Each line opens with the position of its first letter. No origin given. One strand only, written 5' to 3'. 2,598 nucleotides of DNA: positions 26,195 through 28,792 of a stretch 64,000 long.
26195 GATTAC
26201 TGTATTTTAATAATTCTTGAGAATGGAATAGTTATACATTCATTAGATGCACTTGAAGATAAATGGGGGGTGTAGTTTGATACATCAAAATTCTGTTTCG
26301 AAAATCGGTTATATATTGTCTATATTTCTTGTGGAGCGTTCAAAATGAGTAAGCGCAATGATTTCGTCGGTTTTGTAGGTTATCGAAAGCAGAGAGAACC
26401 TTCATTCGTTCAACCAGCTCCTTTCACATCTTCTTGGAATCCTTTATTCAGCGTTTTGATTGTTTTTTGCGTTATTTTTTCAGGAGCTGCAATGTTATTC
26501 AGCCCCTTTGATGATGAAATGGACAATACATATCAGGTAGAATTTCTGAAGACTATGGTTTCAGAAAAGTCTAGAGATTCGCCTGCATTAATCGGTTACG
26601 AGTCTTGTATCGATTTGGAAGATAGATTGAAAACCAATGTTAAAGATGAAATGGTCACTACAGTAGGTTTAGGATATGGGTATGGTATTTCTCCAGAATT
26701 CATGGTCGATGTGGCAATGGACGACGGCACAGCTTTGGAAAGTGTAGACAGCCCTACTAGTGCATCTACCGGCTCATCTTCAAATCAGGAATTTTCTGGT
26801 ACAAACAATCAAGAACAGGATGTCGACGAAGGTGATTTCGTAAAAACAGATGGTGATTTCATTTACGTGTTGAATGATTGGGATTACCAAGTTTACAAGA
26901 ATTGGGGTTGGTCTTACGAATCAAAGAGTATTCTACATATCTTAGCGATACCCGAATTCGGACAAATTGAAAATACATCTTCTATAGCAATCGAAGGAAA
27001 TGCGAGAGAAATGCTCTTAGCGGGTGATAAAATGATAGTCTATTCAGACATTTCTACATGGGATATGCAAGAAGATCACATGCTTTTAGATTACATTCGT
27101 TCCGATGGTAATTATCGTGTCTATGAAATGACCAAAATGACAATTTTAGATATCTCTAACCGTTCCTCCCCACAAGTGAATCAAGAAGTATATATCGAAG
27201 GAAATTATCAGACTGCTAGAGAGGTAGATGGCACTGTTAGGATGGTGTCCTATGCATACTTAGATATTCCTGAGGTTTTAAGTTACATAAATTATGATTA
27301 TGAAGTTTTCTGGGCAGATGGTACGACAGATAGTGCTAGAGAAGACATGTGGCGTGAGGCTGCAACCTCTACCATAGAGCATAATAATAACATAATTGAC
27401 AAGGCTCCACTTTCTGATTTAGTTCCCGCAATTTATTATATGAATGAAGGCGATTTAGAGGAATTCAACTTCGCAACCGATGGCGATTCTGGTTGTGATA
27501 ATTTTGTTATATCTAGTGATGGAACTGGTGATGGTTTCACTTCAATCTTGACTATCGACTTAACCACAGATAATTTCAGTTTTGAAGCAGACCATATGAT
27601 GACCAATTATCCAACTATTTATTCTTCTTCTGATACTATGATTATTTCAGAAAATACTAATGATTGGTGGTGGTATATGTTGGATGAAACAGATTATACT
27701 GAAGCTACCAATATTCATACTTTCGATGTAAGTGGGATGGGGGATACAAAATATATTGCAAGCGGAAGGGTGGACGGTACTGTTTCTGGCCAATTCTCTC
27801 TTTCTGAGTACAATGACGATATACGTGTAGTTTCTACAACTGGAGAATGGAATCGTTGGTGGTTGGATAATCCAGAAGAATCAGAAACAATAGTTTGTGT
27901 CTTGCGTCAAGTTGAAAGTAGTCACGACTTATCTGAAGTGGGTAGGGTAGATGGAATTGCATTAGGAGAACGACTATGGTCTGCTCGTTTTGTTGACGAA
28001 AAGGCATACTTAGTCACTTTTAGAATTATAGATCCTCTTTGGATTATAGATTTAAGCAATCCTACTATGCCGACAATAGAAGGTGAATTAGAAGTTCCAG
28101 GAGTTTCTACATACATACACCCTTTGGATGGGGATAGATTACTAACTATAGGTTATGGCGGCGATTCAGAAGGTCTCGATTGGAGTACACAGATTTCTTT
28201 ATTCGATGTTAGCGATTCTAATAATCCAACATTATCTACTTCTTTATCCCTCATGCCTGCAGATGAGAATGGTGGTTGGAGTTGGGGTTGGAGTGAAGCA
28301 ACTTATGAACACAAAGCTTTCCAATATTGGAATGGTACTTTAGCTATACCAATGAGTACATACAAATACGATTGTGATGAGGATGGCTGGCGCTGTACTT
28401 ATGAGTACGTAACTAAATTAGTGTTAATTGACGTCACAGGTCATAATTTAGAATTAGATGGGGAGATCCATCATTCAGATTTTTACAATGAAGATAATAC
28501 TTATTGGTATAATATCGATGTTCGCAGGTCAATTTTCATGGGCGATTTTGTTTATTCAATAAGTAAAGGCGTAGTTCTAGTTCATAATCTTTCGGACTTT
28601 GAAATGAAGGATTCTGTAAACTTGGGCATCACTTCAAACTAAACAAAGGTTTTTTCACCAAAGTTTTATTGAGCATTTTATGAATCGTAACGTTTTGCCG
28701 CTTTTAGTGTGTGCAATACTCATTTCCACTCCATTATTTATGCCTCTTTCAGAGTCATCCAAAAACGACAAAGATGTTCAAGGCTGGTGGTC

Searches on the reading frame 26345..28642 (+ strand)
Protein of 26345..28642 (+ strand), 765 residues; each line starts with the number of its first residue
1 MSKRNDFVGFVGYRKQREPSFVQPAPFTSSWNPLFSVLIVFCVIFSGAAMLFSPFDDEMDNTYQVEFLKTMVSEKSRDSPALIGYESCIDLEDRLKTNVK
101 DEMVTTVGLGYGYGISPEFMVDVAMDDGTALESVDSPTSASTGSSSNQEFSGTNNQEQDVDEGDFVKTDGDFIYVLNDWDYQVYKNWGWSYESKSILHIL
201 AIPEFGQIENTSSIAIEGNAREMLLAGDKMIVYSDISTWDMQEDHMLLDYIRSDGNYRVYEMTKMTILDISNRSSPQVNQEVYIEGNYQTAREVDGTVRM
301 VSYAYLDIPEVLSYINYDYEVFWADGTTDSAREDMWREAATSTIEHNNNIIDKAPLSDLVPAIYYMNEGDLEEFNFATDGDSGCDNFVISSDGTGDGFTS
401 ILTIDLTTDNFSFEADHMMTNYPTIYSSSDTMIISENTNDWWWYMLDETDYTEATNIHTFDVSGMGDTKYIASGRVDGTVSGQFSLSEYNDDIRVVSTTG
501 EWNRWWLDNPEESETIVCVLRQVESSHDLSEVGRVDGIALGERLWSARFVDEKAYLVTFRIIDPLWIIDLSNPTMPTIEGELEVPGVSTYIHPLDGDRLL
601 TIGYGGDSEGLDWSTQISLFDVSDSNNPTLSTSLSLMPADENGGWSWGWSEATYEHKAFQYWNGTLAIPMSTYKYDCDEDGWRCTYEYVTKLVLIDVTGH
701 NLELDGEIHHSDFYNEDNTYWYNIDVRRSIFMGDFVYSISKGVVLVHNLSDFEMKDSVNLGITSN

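Call 51: search_protein_families(library=pfam, proteins=[window:26345-28642:+], max_evalue=0.0001)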
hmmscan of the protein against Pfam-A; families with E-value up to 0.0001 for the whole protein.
window:26345-28642:+ (765 aa): 2 families
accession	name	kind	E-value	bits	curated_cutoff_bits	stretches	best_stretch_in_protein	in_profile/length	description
PF09826.15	Beta_propel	-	4.9e-107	359.3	22.4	1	150-751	1-494/495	Beta propeller domain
PF08309.17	LVIVD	-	4.3e-05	23.2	20.2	0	265-278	23-36/42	LVIVD repeat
